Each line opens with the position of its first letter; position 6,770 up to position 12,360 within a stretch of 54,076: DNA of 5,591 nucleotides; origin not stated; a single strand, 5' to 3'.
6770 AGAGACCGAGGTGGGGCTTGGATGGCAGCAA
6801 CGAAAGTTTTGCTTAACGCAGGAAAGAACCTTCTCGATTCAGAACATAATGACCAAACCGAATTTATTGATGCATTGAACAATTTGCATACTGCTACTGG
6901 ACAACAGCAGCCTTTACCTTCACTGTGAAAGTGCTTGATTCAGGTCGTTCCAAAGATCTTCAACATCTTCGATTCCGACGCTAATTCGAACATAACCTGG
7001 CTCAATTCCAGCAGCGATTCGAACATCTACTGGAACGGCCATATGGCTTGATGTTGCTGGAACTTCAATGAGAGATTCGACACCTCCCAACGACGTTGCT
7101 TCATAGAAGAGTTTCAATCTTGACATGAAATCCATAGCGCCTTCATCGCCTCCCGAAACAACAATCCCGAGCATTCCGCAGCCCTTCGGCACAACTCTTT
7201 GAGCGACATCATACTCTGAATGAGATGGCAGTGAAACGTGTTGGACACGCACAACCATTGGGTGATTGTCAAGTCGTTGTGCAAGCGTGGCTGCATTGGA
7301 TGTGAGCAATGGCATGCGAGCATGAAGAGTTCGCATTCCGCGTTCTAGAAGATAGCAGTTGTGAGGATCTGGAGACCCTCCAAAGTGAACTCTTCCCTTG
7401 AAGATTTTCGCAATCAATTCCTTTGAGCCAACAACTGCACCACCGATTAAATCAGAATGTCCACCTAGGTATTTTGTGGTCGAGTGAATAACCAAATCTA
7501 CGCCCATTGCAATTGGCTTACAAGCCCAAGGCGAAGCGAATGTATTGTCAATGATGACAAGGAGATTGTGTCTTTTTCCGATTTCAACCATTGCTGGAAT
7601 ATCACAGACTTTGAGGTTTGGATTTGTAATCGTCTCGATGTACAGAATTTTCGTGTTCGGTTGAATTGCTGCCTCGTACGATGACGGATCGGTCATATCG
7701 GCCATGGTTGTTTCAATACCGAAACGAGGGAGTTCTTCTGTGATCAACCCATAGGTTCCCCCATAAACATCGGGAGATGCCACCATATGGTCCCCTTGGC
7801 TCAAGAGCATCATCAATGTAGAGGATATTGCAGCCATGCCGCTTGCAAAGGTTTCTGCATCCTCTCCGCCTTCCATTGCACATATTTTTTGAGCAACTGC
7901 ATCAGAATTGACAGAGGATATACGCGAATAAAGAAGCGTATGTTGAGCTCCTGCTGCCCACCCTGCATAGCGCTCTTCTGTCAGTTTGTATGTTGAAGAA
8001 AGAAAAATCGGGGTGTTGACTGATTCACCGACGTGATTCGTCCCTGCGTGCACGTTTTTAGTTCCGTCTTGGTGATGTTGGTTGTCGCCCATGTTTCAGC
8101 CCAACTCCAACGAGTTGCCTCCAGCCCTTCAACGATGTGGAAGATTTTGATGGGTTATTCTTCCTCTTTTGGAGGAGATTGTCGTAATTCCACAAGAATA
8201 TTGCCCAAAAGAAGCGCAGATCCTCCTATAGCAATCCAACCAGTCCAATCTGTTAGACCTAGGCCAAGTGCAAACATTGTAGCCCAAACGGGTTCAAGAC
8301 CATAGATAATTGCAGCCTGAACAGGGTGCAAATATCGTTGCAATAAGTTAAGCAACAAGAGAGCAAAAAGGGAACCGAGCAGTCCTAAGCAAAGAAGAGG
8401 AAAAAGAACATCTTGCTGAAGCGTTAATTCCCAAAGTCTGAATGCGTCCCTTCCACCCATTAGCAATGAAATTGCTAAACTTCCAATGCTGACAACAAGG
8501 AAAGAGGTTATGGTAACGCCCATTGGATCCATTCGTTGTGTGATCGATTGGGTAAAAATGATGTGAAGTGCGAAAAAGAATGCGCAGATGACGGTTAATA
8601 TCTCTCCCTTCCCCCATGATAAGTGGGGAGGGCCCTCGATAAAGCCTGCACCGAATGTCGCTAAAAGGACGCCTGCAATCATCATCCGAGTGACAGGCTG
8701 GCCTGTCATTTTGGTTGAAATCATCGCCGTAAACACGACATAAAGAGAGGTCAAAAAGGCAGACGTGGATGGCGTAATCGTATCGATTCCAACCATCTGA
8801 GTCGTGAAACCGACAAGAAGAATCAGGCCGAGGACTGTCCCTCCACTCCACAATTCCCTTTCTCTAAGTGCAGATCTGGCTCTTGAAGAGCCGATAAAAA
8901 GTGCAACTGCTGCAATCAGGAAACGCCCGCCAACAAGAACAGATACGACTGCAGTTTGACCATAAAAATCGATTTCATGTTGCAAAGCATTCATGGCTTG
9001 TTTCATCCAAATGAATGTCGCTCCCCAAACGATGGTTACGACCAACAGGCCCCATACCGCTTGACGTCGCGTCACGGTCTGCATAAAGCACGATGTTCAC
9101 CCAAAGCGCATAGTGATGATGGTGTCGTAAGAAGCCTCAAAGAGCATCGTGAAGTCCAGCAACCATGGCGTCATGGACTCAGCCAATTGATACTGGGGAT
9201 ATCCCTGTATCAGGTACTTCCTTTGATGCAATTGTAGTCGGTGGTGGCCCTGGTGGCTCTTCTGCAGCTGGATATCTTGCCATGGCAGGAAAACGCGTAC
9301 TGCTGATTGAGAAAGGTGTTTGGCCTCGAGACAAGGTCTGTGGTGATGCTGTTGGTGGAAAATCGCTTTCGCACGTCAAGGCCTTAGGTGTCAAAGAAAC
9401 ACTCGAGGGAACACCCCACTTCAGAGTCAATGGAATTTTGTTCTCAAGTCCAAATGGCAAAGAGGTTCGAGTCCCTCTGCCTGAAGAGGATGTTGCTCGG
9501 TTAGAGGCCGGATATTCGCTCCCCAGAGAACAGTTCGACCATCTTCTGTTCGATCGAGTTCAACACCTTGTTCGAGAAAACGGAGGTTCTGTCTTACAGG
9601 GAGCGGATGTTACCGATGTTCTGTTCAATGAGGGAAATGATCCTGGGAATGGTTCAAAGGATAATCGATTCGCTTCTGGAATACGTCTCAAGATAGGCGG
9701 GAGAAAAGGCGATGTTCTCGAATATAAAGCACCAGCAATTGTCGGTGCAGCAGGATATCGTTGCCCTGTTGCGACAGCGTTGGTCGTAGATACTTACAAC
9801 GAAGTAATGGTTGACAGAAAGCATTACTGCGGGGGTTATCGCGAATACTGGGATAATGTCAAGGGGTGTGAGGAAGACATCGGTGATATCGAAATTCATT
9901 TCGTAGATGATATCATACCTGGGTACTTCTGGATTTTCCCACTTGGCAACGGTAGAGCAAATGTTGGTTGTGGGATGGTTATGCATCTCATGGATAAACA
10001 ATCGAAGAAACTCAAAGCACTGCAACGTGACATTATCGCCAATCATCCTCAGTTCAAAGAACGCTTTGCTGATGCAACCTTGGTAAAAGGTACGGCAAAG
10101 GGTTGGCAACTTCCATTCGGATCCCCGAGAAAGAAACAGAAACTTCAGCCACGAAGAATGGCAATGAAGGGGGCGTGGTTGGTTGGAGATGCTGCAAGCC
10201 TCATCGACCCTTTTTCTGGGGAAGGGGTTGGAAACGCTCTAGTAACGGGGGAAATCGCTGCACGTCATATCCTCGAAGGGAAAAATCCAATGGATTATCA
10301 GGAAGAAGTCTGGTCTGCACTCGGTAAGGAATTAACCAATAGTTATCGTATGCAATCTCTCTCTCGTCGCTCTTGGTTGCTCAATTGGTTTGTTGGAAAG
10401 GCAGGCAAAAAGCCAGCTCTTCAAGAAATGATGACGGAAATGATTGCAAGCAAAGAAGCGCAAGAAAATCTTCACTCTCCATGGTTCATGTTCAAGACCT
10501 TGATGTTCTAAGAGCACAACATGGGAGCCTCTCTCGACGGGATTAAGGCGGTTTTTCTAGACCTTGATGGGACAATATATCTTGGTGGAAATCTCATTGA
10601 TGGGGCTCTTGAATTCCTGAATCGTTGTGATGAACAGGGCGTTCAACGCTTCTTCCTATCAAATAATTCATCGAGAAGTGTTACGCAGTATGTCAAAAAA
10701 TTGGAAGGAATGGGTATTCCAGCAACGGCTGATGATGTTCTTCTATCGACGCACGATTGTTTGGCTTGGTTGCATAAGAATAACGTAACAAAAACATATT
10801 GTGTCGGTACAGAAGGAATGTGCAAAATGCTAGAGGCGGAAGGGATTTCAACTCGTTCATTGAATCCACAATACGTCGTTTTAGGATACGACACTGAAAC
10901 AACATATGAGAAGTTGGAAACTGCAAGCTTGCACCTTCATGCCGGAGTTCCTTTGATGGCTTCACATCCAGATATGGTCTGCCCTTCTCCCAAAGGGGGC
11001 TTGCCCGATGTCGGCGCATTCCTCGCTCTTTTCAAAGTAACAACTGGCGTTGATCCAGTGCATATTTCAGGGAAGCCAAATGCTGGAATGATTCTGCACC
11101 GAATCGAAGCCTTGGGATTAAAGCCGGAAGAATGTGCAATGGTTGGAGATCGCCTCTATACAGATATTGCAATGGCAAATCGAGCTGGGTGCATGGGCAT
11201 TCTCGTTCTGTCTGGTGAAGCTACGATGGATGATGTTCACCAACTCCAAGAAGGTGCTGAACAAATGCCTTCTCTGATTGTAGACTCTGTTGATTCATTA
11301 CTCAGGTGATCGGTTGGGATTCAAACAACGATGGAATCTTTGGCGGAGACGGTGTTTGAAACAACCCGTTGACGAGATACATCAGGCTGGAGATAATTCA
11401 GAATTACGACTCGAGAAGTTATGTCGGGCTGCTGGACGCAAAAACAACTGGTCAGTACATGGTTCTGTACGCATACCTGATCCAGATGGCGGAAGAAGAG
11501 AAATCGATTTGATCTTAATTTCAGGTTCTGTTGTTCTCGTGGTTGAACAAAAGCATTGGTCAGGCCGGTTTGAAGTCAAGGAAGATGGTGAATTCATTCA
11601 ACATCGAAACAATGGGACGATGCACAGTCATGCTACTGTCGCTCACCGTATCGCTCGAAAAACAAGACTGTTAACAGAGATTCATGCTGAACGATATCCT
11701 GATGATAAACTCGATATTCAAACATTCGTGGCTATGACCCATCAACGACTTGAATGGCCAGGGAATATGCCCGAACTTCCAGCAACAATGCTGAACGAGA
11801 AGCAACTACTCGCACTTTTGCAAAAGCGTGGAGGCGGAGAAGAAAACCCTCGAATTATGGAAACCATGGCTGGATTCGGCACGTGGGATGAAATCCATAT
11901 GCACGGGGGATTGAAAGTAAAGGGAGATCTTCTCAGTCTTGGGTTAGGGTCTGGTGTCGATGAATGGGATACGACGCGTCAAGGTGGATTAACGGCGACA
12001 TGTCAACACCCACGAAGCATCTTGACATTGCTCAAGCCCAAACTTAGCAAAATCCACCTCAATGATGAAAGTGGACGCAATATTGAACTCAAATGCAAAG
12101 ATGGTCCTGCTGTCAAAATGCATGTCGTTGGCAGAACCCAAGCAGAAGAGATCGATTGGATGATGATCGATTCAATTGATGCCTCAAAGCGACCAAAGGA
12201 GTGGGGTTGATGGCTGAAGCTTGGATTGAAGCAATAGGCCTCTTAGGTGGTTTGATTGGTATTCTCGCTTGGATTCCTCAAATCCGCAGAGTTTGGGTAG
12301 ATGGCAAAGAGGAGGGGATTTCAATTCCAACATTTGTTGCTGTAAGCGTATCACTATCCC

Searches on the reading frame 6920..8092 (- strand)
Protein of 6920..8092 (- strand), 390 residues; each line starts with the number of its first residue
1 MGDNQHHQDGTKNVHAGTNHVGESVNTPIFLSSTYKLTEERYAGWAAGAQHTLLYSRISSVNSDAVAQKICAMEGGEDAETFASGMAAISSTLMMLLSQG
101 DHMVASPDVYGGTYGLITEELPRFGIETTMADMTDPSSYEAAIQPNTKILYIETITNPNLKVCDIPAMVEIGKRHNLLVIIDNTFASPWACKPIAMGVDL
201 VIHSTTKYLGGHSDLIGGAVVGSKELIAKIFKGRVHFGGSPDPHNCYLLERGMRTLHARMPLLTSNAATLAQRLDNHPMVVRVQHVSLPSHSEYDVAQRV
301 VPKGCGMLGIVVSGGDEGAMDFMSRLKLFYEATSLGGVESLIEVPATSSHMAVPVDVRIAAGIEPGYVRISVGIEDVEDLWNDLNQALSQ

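Call 78: search_protein_families(library=pfam, proteins=[window:6920-8092:-], max_evalue=0.0001)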
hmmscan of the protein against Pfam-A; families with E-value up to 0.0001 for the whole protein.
window:6920-8092:- (390 aa): 2 families
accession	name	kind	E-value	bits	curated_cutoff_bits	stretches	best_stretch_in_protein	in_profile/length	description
PF01053.26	Cys_Met_Meta_PP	-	1.4e-123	412.7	27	1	11-388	2-380/381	Cys/Met metabolism PLP-dependent enzyme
PF06838.17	Met_gamma_lyase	-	9.1e-07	28.2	24.2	1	80-229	77-245/405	Methionine gamma-lyase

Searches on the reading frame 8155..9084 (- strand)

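Call 78: search_protein_families(library=pfam, proteins=[window:8155-9084:-], max_evalue=0.0001)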
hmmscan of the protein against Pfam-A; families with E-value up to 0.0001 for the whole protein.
window:8155-9084:- (309 aa): 1 family
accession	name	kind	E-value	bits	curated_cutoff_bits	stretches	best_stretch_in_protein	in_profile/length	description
PF00892.27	EamA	-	4e-21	76.2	28.2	2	159-294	2-129/135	EamA-like transporter family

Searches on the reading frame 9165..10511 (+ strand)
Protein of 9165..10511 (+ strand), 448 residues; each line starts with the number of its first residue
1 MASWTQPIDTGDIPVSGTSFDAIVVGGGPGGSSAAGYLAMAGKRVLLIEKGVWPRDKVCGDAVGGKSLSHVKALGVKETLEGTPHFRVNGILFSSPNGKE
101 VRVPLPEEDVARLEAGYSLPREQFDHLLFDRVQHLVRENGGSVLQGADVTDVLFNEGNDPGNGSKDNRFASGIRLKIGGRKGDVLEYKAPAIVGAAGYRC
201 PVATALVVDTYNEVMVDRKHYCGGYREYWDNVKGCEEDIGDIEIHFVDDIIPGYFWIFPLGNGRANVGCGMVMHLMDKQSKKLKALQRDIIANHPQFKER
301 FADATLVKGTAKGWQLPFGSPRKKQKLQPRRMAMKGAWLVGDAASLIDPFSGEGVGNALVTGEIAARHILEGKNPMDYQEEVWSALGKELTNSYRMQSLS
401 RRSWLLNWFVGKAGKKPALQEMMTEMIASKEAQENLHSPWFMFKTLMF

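Call 78: search_protein_families(library=pfam, proteins=[window:9165-10511:+], max_evalue=0.0001)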
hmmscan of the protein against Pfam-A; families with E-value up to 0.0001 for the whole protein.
window:9165-10511:+ (448 aa): 6 families
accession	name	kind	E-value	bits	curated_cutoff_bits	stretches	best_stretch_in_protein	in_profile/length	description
PF01494.25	FAD_binding_3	-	1.3e-08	34.9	22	1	21-96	3-79/349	FAD binding domain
PF22578.2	GGR_cat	-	6.4e-08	32.8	27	1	236-298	14-76/88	Geranylgeranyl reductase catalytic domain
PF13450.12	NAD_binding_8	-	3.5e-05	24.4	21.9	1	24-51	1-28/68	NAD(P)-binding Rossmann-like domain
PF07992.20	Pyr_redox_2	-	5.2e-05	23.2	26.1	0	21-55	2-37/291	Pyridine nucleotide-disulphide oxidoreductase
PF12831.13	FAD_oxidored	-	6.9e-05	22.7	27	1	21-53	1-33/416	FAD dependent oxidoreductase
PF01266.30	DAO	-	7.7e-05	22.8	27.9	0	21-51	1-31/353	FAD dependent oxidoreductase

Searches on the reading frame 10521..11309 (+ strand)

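Call 78: search_protein_families(library=pfam, proteins=[window:10521-11309:+], max_evalue=0.0001)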
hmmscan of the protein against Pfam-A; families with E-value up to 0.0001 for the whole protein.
window:10521-11309:+ (262 aa): 5 families
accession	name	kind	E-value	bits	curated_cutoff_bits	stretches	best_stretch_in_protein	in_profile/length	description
PF13344.12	Hydrolase_6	-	7.6e-24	84.1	27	1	11-109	1-100/101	Haloacid dehalogenase-like hydrolase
PF00702.32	Hydrolase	-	5.4e-20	73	26.4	1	8-223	1-191/191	haloacid dehalogenase-like hydrolase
PF13242.12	Hydrolase_like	-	1.6e-19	70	22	1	184-258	3-73/75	HAD-hyrolase-like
PF13419.12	HAD_2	-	5.6e-10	40.1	23.8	1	169-228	120-177/178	Haloacid dehalogenase-like hydrolase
PF09419.16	PGP_phosphatase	-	6.2e-08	32.9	20.4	1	201-231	135-165/168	Mitochondrial PGP phosphatase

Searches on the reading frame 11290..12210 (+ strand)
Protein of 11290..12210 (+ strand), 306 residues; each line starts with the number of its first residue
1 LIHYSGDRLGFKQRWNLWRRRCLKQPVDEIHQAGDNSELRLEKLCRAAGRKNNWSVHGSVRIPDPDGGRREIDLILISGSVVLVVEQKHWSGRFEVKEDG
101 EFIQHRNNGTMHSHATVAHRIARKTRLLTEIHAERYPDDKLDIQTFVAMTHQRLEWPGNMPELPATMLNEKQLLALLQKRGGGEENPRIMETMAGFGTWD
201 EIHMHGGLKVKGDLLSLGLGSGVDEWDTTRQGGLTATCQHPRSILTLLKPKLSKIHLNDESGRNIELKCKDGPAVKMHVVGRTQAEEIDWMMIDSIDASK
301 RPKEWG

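Call 78: search_protein_families(library=pfam, proteins=[window:11290-12210:+], max_evalue=0.0001)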
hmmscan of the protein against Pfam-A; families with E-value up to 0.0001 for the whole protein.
window:11290-12210:+ (306 aa): 1 family
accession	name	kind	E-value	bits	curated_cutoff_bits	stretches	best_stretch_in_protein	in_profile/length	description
PF08378.17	NERD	-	1.2e-12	48.8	22.1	1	34-133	2-96/111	Nuclease-related domain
